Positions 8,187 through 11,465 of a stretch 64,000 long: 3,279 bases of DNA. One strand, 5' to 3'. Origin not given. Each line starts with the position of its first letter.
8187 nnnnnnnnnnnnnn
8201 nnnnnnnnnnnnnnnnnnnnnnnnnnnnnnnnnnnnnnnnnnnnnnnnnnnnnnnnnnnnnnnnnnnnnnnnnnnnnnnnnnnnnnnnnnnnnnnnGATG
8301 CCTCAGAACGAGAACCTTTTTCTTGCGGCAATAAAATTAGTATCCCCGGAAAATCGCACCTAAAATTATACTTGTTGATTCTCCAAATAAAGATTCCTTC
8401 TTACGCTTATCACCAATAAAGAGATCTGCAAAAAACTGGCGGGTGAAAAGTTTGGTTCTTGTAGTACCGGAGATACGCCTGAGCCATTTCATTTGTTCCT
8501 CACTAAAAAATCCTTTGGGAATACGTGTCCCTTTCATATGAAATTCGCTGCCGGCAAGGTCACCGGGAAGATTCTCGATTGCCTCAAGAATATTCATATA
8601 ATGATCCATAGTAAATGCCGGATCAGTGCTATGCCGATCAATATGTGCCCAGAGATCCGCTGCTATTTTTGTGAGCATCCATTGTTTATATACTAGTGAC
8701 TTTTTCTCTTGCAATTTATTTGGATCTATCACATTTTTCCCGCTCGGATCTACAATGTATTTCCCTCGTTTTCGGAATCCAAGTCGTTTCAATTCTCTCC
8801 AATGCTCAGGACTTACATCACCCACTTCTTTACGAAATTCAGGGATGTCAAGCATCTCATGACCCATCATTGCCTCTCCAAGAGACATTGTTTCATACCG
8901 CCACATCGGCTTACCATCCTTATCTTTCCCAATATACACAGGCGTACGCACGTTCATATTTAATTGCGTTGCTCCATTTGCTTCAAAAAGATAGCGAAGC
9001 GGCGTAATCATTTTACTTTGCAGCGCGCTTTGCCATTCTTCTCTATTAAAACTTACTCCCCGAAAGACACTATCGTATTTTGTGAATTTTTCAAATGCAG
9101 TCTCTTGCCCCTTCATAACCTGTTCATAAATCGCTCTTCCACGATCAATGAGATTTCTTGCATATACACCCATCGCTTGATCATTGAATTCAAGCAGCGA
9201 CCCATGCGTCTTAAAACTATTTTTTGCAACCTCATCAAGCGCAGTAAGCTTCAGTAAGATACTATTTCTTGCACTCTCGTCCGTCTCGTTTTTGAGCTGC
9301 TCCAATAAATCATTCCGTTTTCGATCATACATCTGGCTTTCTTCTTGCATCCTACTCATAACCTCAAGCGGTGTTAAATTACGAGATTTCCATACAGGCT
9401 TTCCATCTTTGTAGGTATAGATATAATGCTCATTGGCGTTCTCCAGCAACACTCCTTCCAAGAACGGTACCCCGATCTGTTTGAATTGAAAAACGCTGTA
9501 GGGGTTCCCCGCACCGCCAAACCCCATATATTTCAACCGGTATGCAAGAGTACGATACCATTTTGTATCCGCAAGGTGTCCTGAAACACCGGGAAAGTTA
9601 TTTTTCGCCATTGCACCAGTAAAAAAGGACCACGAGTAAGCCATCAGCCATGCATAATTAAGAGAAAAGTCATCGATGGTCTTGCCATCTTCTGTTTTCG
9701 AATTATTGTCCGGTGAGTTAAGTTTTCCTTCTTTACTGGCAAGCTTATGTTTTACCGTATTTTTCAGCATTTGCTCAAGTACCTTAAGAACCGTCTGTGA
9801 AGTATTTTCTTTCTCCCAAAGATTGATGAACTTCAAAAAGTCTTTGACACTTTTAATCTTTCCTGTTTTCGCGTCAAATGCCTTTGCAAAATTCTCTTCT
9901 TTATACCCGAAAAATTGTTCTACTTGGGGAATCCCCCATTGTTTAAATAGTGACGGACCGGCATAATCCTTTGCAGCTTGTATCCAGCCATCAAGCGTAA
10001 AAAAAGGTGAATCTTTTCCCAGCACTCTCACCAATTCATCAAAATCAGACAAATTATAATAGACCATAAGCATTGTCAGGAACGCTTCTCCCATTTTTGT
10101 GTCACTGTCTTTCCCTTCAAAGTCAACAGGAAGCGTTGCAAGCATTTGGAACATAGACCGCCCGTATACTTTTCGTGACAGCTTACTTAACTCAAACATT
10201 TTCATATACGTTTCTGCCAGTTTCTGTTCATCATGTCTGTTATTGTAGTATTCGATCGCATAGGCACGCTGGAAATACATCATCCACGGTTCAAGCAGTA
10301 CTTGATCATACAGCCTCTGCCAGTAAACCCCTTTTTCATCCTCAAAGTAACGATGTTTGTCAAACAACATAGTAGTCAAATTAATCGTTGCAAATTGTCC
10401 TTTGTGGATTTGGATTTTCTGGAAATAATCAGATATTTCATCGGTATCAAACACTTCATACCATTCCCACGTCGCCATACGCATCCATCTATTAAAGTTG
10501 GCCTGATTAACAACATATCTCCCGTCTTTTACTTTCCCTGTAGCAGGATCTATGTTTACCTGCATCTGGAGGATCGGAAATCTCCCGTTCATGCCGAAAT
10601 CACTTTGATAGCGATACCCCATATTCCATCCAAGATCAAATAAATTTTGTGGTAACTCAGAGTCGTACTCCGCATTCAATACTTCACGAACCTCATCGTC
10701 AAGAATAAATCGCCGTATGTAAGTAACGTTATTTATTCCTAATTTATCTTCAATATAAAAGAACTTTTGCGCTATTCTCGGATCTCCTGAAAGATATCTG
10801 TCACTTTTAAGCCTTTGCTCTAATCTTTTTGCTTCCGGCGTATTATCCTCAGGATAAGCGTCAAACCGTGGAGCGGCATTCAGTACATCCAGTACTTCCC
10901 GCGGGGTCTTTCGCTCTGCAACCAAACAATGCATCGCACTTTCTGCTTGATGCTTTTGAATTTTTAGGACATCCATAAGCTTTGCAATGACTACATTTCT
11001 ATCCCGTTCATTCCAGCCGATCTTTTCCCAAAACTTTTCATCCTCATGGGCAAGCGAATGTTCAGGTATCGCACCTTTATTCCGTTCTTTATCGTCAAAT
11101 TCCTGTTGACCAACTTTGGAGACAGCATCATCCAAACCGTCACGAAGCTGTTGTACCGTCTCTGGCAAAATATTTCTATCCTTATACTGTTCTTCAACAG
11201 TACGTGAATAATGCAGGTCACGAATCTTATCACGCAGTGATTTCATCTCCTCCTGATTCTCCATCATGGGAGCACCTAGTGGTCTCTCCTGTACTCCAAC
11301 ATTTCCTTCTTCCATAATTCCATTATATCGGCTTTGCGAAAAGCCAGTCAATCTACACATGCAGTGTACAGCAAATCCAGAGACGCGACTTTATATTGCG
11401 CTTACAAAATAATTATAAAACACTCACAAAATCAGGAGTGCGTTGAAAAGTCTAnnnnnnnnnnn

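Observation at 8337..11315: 992-aa orphan cytoplasmic protein embedded in the T4SS-like locus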

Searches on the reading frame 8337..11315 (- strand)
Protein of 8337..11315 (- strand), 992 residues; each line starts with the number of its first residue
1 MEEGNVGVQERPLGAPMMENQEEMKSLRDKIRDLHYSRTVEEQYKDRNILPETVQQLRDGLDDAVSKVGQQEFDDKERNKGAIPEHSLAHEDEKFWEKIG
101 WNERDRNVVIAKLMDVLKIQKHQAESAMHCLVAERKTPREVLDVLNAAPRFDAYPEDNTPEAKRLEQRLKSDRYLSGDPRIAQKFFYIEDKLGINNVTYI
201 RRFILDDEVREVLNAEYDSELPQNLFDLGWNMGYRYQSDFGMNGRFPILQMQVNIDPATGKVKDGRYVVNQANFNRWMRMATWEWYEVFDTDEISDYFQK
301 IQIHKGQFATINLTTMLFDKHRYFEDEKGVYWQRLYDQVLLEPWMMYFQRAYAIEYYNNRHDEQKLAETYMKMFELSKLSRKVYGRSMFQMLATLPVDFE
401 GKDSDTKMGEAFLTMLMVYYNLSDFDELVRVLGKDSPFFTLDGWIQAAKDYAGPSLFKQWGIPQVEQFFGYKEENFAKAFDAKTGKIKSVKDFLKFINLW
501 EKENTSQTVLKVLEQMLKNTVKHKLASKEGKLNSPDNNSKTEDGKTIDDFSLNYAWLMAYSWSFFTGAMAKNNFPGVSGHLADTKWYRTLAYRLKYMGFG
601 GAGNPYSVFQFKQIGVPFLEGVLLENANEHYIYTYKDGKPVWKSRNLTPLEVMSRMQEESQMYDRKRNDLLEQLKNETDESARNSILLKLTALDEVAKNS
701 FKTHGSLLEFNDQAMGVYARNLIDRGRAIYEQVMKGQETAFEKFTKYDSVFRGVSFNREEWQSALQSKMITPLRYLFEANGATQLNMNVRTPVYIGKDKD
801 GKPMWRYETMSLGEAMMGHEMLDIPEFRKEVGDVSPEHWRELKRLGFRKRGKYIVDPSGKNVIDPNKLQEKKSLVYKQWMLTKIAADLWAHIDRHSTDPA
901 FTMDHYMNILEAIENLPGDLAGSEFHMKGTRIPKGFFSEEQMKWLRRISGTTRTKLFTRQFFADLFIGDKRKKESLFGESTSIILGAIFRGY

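Call 6: search_protein_families(library=pfam, proteins=[window:8337-11315:-], max_evalue=1)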
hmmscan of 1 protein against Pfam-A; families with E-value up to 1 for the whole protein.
window:8337-11315:- (992 aa): 1 family
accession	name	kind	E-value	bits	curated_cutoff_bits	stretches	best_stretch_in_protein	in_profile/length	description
PF04508.17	Pox_A_type_inc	-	0.22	11.9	21.4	1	22-34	1-13/23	Viral A-type inclusion protein repeat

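Call 9: search_protein_families(library=ncbifam, proteins=[window:8337-11315:-], max_evalue=0.1)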
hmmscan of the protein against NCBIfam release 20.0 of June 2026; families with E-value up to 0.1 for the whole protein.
window:8337-11315:- (992 aa): 0 families

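Call 10: search_solved_structures(query=window:8337-11315:-, max_evalue=10)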
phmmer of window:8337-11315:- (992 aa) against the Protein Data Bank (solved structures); distinct sequences matched with E-value up to 10: 0.

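Call 11: find_homologous_proteins(query=window:8337-11315:-)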
Query window:8337-11315:- (992 aa): 14 proteins with E <= 0.001 among 8000 candidates.
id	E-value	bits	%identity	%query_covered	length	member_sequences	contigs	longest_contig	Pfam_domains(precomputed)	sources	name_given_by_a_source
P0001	0.0e+0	2298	100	100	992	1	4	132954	-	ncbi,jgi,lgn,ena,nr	ncbi:MAG TPA: hypothetical protein VND99_00470 [Candidatus Acidoferrales bacterium]|nr:hypothetical 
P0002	0.0e+0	1101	50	98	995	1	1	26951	-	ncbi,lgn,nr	ncbi:MAG TPA: hypothetical protein VLF93_03550 [Candidatus Saccharimonadales bacterium]|nr:hypotheti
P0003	0.0e+0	1063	51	98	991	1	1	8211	-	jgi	jgi:hypothetical protein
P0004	0.0e+0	1055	50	99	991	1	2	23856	-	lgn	-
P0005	3.7e-293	993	47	100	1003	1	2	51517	-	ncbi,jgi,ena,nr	ncbi:MAG TPA: hypothetical protein VNW29_05175 [Candidatus Sulfotelmatobacter sp.]|jgi:hypothetical 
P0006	8.6e-291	985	47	100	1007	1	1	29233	-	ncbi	-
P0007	3.3e-289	980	47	100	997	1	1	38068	-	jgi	jgi:hypothetical protein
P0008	6.3e-276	936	47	95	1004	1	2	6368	-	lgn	-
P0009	2.5e-262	891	46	90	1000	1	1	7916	-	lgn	-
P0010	3.9e-255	867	45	100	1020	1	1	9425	-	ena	-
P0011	2.2e-254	865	43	99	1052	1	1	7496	-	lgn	-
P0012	1.7e-253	862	44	98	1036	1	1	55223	-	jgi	jgi:hypothetical protein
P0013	5.0e-213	728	42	92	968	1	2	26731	-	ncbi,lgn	ncbi:MAG: hypothetical protein ACR2LN_07965 [Candidatus Levyibacteriota bacterium]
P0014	2.6e-207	709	41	92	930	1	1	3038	-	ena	-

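Call 18: find_encoding_contigs(protein=P0002, flank=10000, max_places=2)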
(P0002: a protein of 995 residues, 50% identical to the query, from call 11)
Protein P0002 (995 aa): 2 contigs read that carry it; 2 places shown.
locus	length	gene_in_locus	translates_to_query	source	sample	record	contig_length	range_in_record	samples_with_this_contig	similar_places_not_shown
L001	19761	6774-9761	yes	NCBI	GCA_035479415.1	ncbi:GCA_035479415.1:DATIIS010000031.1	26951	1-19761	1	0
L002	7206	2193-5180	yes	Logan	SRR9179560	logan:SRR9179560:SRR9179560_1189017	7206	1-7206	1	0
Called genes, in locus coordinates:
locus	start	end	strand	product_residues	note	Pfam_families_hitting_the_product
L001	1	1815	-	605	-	PF19044:P-loop_TraG, PF01935:DUF87, PF12846:AAA_10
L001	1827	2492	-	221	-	PF26593:TraC-like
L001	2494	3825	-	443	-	PF12666:PrgI (weak), PF13620:CarboxypepD_reg (weak)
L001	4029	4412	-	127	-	PF18895:T4SS_pilin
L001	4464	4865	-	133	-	PF18895:T4SS_pilin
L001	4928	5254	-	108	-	PF18895:T4SS_pilin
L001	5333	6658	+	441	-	PF00486:Trans_reg_C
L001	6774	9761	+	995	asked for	-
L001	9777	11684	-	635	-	-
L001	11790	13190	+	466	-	PF03816:LytR_cpsA_psr, PF13399:LytR_C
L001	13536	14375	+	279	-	-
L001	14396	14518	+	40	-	-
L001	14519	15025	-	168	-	PF12760:Zn_ribbon_IS1595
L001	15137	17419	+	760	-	PF04932:Wzy_C, PF07719:TPR_2 (faint), PF13431:TPR_17 (faint), PF13414:TPR_11 (faint), PF13432:TPR_16 (faint), PF13424:TPR_12 (weak), PF14559:TPR_19 (weak)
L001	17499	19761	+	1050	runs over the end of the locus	-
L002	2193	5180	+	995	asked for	-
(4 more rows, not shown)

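Call 19: find_encoding_contigs(protein=P0013, flank=10000, max_places=1)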
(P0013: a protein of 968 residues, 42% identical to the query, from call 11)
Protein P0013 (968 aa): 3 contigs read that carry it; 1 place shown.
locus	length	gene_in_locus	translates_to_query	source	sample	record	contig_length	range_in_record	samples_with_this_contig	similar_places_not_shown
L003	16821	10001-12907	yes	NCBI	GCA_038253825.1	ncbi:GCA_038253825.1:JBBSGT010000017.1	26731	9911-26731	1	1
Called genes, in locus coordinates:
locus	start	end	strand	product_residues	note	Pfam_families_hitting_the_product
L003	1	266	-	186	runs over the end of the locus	-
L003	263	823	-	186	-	-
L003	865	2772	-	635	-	PF01832:Glucosaminidase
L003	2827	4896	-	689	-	PF01935:DUF87, PF12846:AAA_10 (faint), PF19044:P-loop_TraG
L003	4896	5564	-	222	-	PF26593:TraC-like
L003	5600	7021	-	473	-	PF12666:PrgI, PF13620:CarboxypepD_reg (weak)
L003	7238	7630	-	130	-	PF18895:T4SS_pilin (weak)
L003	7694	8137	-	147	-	PF18895:T4SS_pilin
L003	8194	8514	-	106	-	PF18895:T4SS_pilin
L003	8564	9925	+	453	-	PF00486:Trans_reg_C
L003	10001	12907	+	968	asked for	-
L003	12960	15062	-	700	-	-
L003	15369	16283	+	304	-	-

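Call 20: find_encoding_contigs(protein=P0012, flank=10000, max_places=1)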
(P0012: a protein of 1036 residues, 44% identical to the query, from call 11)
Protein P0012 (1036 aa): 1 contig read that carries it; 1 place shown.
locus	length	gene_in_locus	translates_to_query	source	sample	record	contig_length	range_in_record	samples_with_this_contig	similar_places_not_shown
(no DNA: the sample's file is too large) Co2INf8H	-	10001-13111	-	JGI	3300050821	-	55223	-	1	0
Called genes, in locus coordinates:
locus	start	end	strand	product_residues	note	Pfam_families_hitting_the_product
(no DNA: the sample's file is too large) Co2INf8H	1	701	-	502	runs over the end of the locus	PF20434:BD-FAE (weak)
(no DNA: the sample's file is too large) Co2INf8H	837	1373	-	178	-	-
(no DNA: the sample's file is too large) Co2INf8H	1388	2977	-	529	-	-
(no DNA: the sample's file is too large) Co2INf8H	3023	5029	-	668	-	PF19044:P-loop_TraG, PF01935:DUF87, PF12846:AAA_10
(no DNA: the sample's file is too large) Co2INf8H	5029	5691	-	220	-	PF26593:TraC-like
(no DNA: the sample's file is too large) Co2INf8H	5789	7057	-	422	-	PF12666:PrgI (weak), PF13620:CarboxypepD_reg (weak)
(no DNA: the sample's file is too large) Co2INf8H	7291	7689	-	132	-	PF18895:T4SS_pilin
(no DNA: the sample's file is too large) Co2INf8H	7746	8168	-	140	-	PF18895:T4SS_pilin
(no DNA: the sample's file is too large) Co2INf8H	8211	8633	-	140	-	PF18895:T4SS_pilin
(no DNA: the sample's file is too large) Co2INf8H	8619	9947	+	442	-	PF00486:Trans_reg_C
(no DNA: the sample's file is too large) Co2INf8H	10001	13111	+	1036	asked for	-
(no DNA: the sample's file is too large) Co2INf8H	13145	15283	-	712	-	-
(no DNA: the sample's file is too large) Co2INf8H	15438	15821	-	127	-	PF01850:PIN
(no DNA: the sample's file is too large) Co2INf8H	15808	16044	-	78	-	PF02604:PhdYeFM_antitox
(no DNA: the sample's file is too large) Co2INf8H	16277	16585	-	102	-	PF12441:CopG_antitoxin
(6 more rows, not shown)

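Call 21: find_encoding_contigs(protein=P0005, flank=10000, max_places=1)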
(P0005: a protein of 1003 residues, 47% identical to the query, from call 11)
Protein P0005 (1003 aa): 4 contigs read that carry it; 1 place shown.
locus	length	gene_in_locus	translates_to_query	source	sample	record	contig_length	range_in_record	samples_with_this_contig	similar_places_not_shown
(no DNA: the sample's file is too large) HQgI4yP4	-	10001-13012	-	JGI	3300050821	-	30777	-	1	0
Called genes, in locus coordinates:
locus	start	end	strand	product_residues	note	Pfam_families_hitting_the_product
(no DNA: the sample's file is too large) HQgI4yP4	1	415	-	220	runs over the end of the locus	-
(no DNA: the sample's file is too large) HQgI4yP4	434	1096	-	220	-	-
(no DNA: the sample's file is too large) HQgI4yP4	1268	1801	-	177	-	-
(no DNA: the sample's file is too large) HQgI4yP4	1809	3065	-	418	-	-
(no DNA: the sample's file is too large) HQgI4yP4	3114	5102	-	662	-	PF19044:P-loop_TraG, PF01935:DUF87, PF12846:AAA_10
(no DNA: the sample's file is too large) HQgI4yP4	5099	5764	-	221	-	PF26593:TraC-like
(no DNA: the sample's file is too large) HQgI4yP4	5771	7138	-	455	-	PF12666:PrgI, PF13620:CarboxypepD_reg (weak)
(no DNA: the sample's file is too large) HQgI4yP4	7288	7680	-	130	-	PF18895:T4SS_pilin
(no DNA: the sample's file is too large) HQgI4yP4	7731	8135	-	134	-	PF18895:T4SS_pilin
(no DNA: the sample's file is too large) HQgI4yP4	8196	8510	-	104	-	-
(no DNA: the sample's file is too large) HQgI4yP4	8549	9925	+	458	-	PF00486:Trans_reg_C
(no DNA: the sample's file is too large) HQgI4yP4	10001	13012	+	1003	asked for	-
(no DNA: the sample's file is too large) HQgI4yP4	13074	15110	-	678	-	-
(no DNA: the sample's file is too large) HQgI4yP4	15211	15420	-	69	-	-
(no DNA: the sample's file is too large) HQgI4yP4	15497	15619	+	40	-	-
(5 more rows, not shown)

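Call 31: predict_structure(alignment_id=A1)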
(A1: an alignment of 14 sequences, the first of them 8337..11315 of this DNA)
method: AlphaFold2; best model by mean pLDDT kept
length: 992 residues; sequences in the alignment: 14
mean_pLDDT: 77.7   pTM: 0.78
mean pLDDT of the five models: 77.7, 76.0, 74.7, 72.7, 60.2
residues with pLDDT >= 90: 168; 70-90: 590; 50-70: 163; < 50: 71
segments of 3 or more residues with pLDDT < 50: 1-21, 26-28, 376-383, 397-403, 455-466, 924-932, 970-972
pLDDT, mean of each block of 10 residues (from residue 1): 23 33 51 67 77 76 62 54 80 86 92 87 89 91 79 66 69 61 80 80 80 83 91 90 88 87 89 87 75 73 77 87 88 82 80 79 77 54 57 56 65 91 92 91 90 55 57 90 92 89 75 92 83 63 76 87 79 71 79 77 70 83 84 85 90 88 88 88 86 82 78 72 70 68 80 80 84 76 85 88 87 90 91 89 94 92 93 88 85 77 85 82 48 71 84 72 59 53 57 44
secondary structure, 60 per line:
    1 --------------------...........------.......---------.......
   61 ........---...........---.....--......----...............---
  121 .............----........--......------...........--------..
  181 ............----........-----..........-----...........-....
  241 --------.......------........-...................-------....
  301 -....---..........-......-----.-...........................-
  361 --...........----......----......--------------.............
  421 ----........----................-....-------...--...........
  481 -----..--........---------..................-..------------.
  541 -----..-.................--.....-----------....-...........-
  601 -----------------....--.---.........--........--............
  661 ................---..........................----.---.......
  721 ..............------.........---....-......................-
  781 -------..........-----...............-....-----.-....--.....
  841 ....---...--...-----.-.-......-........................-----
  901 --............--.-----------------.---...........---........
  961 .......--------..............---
elements in order (helices of 4 or more, strands of 3 or more residues): H21-31 H38-44 H54-68 H72-82 H93-98 H103-117 H121-133 H138-145 H148-153 H160-170 H179-192 H197-204 H210-219 H225-235 H237-240 E249-255 E262-269 H271-289 H297-300 E302-305 E309-312 H313-318 H320-324 H333-359 H363-373 H378-383 H388-393 H408-420 H425-432 H441-452 H454-457 H470-479 H490-497 H507-524 H549-565 H568-572 H584-587 H589-599 H618-621 E628-636 E639-646 H649-676 H680-705 H714-734 H741-744 E745-749 E753-756 H758-779 E788-797 E803-811 H812-817 H819-822 H836-844 E848-850 E853-855 H865-870 H872-895 H903-914 H939-949 H953-967 H976-989

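Call 38: search_protein_representatives(alignment_id=A1)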
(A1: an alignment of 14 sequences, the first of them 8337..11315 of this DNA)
Query: 14 sequences, 989 profile positions. Proteins with E-value up to 0.001 (for the whole library): 294; up to 1e-10: 258; up to 1e-30: 162. The best 150 are listed.
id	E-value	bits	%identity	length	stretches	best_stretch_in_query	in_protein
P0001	0.0e+00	1550.0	-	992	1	1-989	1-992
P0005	0.0e+00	1541.9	-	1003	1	6-989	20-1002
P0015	0.0e+00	1177.7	-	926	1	27-989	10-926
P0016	0.0e+00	1117.2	-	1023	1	7-988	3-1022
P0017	0.0e+00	1067.0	-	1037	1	16-989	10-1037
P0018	5.3e-280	948.1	-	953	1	42-989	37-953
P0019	2.9e-272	922.5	-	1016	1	53-989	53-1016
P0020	3.8e-269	912.2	-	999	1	5-989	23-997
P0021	2.6e-265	899.5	-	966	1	28-986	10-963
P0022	3.4e-245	832.9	-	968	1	52-989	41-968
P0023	5.8e-242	822.2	-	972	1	51-989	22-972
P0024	3.5e-238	809.7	-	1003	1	56-989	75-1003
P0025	9.8e-231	785.0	-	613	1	365-989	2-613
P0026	8.3e-208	709.1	-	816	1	52-813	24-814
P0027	9.4e-202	689.1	-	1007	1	63-985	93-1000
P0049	3.3e-108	379.5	-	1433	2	331-965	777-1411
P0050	4.5e-108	379.0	-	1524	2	330-964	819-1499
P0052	2.4e-106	373.3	-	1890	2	687-985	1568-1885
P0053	1.1e-105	371.1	-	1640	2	326-960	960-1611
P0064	1.8e-96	340.6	-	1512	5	694-959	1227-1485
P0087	9.2e-78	278.7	-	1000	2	243-989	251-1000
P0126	2.1e-47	178.2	-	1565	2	218-620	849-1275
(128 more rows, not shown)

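Call 39: search_protein_families(library=pfam, proteins=[P0052, P0053, P0050, P0049, P0064, P0126], max_evalue=0.01)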
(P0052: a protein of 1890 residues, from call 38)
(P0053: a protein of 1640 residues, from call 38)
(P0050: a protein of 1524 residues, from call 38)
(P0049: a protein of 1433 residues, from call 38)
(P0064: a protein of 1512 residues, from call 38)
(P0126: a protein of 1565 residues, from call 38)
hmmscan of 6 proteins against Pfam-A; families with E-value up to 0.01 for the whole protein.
P0052 (1890 aa): 0 families

P0053 (1640 aa): 0 families

P0050 (1524 aa): 0 families

P0049 (1433 aa): 0 families

P0064 (1512 aa): 0 families

P0126 (1565 aa): 0 families

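Call 43: find_related_loci(query=A1, collection=genome_contigs, flank=10000)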
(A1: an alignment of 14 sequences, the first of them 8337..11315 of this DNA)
Query A1 (992 aa) in genome_contigs; peptide patterns used: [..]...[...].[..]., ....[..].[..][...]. (x = any residue, [..] = any of these).
58 stretches matched a pattern; 10 encode a relative of the query (tblastn E <= 1e-3); 8 distinct loci.
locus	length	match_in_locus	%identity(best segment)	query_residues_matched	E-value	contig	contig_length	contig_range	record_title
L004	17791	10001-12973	47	2-991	0e+0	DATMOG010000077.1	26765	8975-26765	MAG TPA_asm: Candidatus Sulfotelmatobacter sp. isolate SMAG_U12870 k141_713120, whole genome shotgun sequence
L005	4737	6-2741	45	112-992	0e+0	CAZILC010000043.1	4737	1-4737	MAG TPA_asm: uncultured Gammaproteobacteria bacterium isolate SRP200132_co1_59 genome assembly, contig: NODE_36031_lengt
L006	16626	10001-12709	42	83-992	0e+0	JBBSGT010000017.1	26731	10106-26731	MAG: Candidatus Levyibacteriota bacterium isolate LS2_sbin.47 LS2_sbin.47_K_296793_L_26731_cov_19.9093, whole genome sho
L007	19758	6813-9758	50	17-992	0e+0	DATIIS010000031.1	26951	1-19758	MAG TPA_asm: Candidatus Saccharimonadales bacterium isolate SMAG_U15671 k141_224186, whole genome shotgun sequence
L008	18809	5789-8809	47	1-992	0e+0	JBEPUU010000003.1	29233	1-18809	MAG: bacterium isolate 22E.metabat2_refined.014_sub NODE_1326_length_29233_cov_5.653815, whole genome shotgun sequence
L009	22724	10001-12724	34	94-992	2e-143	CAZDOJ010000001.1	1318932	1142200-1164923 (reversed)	MAG TPA_asm: uncultured Gammaproteobacteria bacterium isolate SRP292972_co3_93 genome assembly, contig: NODE_1_length_13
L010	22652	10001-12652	34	96-992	5e-140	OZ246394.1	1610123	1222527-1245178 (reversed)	MAG: uncultured Gammaproteobacteria bacterium isolate SRP292972_co1_11 genome assembly, chromosome: 1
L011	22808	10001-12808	34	38-992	5e-153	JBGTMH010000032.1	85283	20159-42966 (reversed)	MAG: Patescibacteria group bacterium isolate JTS-RE358 k141_9019075, whole genome shotgun sequence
